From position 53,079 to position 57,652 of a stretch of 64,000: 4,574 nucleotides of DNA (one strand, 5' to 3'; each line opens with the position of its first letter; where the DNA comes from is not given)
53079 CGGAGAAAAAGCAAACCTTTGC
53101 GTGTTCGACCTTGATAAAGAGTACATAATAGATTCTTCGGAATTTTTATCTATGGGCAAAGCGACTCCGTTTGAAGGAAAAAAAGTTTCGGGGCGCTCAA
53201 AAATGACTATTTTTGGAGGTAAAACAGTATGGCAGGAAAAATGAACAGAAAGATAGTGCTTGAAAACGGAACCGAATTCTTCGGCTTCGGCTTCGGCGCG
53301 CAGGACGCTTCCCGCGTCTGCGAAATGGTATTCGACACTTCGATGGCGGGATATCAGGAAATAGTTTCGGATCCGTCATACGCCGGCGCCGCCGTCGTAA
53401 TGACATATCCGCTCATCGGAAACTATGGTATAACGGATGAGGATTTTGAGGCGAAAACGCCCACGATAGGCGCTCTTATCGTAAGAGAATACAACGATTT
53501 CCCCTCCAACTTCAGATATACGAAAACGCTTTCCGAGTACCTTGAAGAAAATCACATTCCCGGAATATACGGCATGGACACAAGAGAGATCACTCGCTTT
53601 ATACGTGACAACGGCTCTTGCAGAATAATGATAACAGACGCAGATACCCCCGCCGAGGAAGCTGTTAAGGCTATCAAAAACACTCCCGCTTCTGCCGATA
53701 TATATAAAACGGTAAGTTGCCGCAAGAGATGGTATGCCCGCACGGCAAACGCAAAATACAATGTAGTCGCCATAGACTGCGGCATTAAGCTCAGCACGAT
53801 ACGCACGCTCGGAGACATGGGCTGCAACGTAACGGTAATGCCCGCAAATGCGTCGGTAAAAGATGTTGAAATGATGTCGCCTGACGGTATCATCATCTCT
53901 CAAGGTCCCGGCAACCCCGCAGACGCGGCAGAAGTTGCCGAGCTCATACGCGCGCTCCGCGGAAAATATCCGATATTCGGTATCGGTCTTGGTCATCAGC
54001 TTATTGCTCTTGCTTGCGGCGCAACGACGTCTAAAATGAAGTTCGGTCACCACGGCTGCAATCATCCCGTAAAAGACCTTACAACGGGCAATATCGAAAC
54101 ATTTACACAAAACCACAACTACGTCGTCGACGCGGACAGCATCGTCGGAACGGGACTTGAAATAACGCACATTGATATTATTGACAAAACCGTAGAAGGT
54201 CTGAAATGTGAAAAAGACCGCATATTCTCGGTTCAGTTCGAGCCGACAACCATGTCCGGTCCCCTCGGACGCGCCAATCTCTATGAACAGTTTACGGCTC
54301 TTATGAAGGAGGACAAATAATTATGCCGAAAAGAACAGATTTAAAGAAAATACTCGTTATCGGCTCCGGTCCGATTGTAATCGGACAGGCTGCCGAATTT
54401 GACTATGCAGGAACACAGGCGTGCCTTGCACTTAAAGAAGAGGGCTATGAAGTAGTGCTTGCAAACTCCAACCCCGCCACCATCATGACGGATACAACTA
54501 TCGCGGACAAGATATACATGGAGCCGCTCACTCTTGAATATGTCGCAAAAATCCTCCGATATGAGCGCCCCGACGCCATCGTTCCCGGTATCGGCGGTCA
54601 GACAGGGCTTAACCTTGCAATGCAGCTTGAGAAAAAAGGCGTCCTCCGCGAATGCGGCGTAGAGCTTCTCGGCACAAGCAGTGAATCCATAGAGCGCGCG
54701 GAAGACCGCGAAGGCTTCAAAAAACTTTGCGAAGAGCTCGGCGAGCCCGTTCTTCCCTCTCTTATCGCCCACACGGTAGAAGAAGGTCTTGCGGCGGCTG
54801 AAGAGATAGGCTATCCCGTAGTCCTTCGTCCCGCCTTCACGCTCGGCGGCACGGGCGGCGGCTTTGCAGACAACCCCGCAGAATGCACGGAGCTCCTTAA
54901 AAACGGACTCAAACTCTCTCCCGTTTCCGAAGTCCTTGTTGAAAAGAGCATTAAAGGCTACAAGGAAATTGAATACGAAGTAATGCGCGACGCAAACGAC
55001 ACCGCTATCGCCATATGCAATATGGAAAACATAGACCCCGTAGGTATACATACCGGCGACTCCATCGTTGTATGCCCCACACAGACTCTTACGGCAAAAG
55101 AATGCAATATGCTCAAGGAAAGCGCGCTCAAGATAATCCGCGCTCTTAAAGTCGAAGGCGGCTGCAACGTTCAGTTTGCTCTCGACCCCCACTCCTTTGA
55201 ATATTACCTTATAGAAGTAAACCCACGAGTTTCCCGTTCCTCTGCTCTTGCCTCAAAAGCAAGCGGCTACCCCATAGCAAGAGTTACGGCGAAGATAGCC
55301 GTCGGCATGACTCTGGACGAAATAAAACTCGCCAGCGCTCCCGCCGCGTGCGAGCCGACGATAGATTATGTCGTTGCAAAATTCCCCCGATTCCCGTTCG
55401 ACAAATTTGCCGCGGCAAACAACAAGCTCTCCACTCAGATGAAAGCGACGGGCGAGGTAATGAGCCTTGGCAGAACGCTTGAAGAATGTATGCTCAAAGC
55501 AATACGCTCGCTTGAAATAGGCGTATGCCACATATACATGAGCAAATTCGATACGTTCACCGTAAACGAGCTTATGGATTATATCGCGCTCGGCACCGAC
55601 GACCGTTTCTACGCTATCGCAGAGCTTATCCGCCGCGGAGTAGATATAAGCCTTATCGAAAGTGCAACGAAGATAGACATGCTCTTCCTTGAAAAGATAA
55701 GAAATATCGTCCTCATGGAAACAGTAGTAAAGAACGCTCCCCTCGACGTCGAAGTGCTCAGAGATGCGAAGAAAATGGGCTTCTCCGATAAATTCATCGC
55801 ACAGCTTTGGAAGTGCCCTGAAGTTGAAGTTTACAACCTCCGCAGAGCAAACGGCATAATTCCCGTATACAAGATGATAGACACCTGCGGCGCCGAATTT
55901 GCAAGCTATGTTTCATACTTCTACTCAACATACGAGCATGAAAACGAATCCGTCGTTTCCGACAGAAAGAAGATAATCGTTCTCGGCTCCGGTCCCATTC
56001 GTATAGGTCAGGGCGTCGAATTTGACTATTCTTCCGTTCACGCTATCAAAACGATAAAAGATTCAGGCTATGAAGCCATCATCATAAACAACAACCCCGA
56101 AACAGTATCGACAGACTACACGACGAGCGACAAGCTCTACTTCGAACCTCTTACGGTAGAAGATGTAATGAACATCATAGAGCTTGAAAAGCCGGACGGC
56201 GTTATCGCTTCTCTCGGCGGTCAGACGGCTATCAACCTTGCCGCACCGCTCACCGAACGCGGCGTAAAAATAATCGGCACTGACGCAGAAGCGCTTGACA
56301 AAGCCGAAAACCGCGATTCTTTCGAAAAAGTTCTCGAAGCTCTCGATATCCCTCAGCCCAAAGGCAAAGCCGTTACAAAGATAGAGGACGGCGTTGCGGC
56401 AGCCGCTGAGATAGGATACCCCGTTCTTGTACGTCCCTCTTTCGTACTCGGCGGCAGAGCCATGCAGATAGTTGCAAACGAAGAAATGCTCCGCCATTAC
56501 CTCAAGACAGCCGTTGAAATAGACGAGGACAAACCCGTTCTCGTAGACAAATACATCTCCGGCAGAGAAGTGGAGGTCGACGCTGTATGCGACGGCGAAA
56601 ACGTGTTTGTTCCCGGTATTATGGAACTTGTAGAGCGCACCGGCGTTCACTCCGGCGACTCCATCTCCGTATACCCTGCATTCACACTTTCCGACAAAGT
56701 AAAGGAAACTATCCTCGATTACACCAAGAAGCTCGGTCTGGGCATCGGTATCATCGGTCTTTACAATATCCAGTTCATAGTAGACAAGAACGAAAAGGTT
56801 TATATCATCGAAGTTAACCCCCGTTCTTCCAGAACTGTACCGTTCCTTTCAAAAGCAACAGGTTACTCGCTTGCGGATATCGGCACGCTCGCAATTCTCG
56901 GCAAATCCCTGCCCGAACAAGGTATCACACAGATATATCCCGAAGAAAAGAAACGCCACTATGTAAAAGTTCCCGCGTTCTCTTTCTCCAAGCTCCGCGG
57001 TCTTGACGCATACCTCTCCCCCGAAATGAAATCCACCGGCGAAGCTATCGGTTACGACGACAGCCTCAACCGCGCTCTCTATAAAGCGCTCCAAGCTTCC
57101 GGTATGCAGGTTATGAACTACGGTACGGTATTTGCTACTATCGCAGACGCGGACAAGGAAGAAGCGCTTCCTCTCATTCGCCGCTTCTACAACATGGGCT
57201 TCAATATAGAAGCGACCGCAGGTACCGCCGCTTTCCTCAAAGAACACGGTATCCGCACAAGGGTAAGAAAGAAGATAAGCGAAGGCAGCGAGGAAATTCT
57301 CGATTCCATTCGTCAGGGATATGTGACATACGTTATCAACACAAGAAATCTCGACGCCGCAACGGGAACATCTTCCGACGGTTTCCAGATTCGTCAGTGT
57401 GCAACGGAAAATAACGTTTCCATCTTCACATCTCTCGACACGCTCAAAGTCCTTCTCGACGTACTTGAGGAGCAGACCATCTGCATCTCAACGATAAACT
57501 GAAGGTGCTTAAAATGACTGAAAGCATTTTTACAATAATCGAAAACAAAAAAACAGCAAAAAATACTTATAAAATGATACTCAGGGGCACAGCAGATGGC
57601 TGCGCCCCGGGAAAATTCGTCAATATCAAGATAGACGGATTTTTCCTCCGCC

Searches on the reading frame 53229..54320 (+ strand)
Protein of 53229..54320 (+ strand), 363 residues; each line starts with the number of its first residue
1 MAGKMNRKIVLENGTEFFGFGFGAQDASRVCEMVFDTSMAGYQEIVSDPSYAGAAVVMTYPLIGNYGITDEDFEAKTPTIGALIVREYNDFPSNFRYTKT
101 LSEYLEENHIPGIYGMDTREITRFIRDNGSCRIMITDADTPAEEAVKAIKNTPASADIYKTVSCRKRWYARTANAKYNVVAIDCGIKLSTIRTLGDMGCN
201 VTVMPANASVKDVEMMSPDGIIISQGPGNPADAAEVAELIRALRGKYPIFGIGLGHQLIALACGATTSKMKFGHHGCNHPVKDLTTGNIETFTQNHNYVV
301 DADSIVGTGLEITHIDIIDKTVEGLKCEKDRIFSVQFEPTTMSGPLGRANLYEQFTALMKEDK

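Call 20: search_solved_structures(query=window:53229-54320:+, show_alignments=1)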
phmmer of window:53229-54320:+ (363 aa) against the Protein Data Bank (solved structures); distinct sequences matched with E-value up to 0.001: 28.
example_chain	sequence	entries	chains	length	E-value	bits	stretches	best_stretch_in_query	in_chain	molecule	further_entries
1c30_B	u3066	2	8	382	9e-76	258.3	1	9-360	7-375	CARBAMOYL PHOSPHATE SYNTHETASE: SMALL SUBUNIT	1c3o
1t36_B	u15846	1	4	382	1.9e-75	257.2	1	9-360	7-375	Carbamoyl-phosphate synthase small chain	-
1bxr_B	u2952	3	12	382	2.3e-75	256.9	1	9-360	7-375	CARBAMOYL-PHOSPHATE SYNTHASE | PROTEIN (CARBAMOYL-PHOSPHATE SYNTHASE) | CARBAMOYL PHOSPHATE SYNTHETASE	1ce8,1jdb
1a9x_B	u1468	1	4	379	2.3e-75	256.9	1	9-360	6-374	CARBAMOYL PHOSPHATE SYNTHETASE (SMALL CHAIN)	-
1cs0_B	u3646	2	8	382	2.4e-75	256.9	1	9-360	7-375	CARBAMOYL PHOSPHATE SYNTHETASE: SMALL SUBUNIT | Carbamoyl-phosphate synthetase small chain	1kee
1m6v_B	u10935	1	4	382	4e-74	252.9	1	9-360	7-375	carbamoyl-phosphate synthetase small chain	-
5dot_A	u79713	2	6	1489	1.6e-53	185.1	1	7-362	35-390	Carbamoyl-phosphate synthase [ammonia], mitochondrial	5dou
6uel_A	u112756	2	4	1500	1.6e-53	185.1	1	7-362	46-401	Carbamoyl-phosphate synthase [ammonia], mitochondrial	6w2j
6qur_A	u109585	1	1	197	5.8e-13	51.7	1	189-347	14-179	Glutaminase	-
1qdl_B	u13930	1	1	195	7.7e-12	48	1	192-353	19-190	PROTEIN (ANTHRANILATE SYNTHASE (TRPG-SUBUNIT))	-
8rp1_AAA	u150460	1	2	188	2.8e-11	46.2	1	196-347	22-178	Aminodeoxychorismate synthase component 2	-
8rp0_AAA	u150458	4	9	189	2.9e-11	46.1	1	196-347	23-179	Aminodeoxychorismate synthase component 2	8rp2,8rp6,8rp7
1i1q_B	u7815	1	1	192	2.9e-09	39.5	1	204-356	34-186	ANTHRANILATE SYNTHASE COMPONENT II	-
7d96_A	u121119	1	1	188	3.6e-09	39.2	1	192-345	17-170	GMP synthase [glutamine-hydrolyzing] subunit A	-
1i7q_B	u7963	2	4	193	7.7e-09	38.1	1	209-353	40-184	TRPG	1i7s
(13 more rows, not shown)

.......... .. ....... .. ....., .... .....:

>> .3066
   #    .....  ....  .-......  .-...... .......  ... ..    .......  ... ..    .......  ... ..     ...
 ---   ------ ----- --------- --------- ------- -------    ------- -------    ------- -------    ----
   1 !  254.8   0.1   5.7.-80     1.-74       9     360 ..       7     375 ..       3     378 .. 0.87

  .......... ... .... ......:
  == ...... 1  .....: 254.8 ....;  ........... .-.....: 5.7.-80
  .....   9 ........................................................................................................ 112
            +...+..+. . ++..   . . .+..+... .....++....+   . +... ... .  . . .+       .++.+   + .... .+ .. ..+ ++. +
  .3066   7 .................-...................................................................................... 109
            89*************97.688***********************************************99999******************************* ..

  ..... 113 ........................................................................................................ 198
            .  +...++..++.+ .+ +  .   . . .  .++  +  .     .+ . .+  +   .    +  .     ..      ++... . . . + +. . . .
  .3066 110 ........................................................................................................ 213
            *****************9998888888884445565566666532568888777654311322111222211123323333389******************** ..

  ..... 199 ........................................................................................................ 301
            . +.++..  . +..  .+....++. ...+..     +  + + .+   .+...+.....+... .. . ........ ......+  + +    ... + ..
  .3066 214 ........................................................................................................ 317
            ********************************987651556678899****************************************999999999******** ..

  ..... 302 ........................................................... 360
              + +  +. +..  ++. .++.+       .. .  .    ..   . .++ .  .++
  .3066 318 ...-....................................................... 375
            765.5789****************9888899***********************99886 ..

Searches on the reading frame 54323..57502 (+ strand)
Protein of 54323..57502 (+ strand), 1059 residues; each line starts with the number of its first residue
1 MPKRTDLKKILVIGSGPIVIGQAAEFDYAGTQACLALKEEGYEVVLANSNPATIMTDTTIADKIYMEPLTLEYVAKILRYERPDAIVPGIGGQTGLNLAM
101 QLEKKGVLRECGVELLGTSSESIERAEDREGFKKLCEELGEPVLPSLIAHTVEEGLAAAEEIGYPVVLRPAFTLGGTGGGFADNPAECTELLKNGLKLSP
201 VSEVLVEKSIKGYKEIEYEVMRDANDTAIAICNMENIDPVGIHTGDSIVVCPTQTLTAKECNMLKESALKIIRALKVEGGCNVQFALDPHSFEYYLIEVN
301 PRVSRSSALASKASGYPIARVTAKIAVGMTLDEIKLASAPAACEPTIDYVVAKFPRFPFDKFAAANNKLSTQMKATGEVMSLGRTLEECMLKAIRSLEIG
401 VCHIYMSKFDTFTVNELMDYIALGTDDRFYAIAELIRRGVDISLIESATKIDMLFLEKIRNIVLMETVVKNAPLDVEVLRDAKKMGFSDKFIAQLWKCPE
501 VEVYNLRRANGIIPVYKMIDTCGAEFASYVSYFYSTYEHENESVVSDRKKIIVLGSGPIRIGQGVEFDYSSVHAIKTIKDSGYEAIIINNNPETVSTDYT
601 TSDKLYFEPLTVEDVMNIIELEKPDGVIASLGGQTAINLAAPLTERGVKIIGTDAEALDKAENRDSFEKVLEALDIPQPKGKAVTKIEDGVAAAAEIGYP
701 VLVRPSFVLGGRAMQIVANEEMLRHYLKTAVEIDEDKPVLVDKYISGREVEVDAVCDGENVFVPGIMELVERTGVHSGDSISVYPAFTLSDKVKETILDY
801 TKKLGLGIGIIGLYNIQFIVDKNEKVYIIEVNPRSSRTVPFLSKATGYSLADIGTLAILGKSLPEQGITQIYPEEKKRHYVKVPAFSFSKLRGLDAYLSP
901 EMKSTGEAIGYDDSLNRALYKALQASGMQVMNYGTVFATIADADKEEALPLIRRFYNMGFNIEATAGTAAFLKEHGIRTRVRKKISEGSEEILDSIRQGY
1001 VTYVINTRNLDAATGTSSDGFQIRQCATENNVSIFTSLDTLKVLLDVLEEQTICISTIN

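Call 14: find_encoding_contigs(protein=window:54323-57502:+, flank=10000, max_places=1)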
Protein window:54323-57502:+ (1059 aa): 7 contigs read that carry it; 1 place shown.
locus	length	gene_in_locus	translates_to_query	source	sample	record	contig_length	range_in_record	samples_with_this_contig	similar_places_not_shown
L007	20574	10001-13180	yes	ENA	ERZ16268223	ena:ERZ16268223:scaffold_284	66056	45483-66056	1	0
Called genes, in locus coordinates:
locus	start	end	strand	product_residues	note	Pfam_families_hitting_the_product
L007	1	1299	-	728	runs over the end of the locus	PF14238:DUF4340 (faint)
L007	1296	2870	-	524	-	-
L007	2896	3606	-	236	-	PF13346:ABC2_membrane_5 (faint)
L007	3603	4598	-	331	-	PF00005:ABC_tran, PF13304:AAA_21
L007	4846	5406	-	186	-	-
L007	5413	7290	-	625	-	PF00082:Peptidase_S8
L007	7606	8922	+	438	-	PF01979:Amidohydro_1, PF07969:Amidohydro_3 (faint), PF12890:DHOase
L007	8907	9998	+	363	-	PF00988:CPSase_sm_chain, PF00117:GATase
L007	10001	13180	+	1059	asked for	PF25596:CPSase_L_D1, PF02786:CPSase_L_D2, PF02787:CPSase_L_D3, PF25596:CPSase_L_D1, PF02655:ATP-grasp_3, PF02786:CPSase_L_D2, PF07478:Dala_Dala_lig_C, PF02142:MGS, +6 more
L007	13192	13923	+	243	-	PF00175:NAD_binding_1, PF10418:DHODB_Fe-S_bind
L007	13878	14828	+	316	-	PF01180:DHO_dh, PF01207:Dus (faint), PF03060:NMO (weak)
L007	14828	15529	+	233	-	PF00215:OMPdecase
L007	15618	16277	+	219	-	PF00156:Pribosyltran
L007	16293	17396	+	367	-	PF02729:OTCace_N, PF00185:OTCace, PF02748:PyrI_C (weak)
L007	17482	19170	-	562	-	PF01432:Peptidase_M3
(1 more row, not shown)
